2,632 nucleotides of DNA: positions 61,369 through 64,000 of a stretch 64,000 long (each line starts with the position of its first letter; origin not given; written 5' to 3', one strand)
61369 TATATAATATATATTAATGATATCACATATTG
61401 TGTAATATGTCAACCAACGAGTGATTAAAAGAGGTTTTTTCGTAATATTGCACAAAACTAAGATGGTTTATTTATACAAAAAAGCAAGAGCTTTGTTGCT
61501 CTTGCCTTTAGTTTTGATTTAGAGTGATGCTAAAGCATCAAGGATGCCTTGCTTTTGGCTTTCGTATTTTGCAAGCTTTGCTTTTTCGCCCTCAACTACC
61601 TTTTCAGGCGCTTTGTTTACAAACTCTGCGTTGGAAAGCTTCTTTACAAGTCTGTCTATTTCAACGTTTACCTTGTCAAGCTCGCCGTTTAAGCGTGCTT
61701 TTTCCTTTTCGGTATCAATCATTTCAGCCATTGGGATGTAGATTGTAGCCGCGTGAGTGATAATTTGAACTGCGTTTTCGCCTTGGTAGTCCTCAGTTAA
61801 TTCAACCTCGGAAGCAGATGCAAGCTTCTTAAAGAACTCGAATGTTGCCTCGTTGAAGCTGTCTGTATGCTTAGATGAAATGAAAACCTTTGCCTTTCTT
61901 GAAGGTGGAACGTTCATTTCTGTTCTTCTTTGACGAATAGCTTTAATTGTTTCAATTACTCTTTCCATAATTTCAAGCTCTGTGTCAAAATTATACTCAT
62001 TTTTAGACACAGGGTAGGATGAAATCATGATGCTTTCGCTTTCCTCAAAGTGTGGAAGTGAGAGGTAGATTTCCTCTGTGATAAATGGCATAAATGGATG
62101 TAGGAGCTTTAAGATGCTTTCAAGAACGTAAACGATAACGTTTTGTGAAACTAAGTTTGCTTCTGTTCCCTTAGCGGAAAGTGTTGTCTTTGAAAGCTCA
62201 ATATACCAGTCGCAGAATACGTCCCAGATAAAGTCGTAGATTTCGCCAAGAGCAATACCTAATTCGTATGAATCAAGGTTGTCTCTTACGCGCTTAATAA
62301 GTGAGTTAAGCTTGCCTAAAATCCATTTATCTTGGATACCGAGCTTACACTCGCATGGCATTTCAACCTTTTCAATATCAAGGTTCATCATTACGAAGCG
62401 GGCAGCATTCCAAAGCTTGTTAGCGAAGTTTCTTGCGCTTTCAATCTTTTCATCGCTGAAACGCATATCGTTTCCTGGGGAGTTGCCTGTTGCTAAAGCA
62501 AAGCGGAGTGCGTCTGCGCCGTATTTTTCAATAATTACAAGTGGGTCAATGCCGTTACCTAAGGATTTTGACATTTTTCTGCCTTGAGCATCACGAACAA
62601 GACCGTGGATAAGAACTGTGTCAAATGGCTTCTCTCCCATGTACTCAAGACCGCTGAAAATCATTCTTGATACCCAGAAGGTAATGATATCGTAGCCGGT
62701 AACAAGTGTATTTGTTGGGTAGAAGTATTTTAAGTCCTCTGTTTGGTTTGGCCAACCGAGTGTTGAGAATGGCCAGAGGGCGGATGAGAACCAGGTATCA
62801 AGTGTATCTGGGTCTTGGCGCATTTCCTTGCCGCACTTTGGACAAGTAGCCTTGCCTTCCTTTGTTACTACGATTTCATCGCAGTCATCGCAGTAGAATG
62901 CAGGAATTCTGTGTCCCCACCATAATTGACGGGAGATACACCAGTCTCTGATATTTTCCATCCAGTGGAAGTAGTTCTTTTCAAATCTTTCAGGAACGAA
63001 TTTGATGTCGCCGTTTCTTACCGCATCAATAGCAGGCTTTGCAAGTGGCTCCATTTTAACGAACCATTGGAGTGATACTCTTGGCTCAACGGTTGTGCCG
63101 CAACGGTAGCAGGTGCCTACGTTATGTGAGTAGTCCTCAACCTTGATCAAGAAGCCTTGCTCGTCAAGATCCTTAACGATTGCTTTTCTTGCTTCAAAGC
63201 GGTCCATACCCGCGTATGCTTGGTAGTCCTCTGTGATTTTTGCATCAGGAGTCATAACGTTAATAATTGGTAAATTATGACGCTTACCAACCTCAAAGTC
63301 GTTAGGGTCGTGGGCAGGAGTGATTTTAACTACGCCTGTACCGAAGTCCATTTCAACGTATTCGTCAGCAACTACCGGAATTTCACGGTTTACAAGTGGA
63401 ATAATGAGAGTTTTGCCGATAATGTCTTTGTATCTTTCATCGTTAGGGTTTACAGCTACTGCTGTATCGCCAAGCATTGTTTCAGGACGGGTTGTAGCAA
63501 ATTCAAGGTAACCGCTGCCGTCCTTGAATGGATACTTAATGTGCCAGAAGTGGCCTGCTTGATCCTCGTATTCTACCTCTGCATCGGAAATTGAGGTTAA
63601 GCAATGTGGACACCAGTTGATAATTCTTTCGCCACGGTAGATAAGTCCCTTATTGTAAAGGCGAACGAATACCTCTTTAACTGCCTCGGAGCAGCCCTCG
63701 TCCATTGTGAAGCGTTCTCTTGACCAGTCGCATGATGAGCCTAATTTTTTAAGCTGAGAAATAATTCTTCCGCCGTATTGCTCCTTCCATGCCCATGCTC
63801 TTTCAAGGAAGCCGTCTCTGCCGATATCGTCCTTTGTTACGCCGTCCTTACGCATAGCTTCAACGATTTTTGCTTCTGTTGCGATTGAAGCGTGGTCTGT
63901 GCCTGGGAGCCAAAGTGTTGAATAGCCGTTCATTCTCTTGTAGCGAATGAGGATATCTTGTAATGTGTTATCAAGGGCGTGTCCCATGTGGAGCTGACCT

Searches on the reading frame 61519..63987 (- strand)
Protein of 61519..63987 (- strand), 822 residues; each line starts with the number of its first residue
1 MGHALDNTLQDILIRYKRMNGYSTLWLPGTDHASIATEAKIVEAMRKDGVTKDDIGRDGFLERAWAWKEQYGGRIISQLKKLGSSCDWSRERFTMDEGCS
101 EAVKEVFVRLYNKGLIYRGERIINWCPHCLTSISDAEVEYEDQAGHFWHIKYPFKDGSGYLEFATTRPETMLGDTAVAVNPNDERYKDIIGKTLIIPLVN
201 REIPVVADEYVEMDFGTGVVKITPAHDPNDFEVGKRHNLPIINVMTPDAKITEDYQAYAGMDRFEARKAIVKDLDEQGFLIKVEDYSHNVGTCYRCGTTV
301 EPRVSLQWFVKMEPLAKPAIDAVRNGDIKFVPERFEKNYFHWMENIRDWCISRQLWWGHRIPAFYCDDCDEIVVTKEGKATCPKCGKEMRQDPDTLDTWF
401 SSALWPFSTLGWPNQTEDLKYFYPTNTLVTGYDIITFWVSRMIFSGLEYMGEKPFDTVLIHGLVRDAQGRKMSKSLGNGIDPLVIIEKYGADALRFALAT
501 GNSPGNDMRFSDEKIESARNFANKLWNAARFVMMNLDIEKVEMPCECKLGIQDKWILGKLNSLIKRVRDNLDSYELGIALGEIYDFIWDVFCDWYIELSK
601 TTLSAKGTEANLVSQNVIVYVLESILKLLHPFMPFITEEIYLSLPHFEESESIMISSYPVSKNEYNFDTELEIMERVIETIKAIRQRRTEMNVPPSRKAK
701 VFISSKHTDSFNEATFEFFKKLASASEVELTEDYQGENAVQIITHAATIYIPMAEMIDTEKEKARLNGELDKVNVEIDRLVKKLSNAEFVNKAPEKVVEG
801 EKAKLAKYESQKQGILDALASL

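Call 79: search_protein_families(library=pfam, proteins=[window:61519-63987:-], max_evalue=0.00001)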
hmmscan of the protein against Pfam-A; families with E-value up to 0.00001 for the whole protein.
window:61519-63987:- (822 aa): 5 families
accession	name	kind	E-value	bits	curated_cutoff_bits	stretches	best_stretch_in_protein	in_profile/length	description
PF00133.28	tRNA-synt_1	-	1.7e-132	442.6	22.7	1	1-510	40-413/414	tRNA synthetases class I (I, L, M and V)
PF08264.19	Anticodon_1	-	1e-42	145.9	25.1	1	553-703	1-148/148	Anticodon-binding domain of tRNA ligase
PF09334.17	tRNA-synt_1g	-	6.4e-23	81.6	20.1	1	430-527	288-385/391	tRNA synthetases class I (M)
PF10458.14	Val_tRNA-synt_C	-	3.5e-18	66.1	25.9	1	758-822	1-65/66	Valyl tRNA synthetase tRNA binding arm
PF13603.12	tRNA-synt_1_2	-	2.2e-13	50.6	25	1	191-252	86-147/185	Leucyl-tRNA synthetase, editing domain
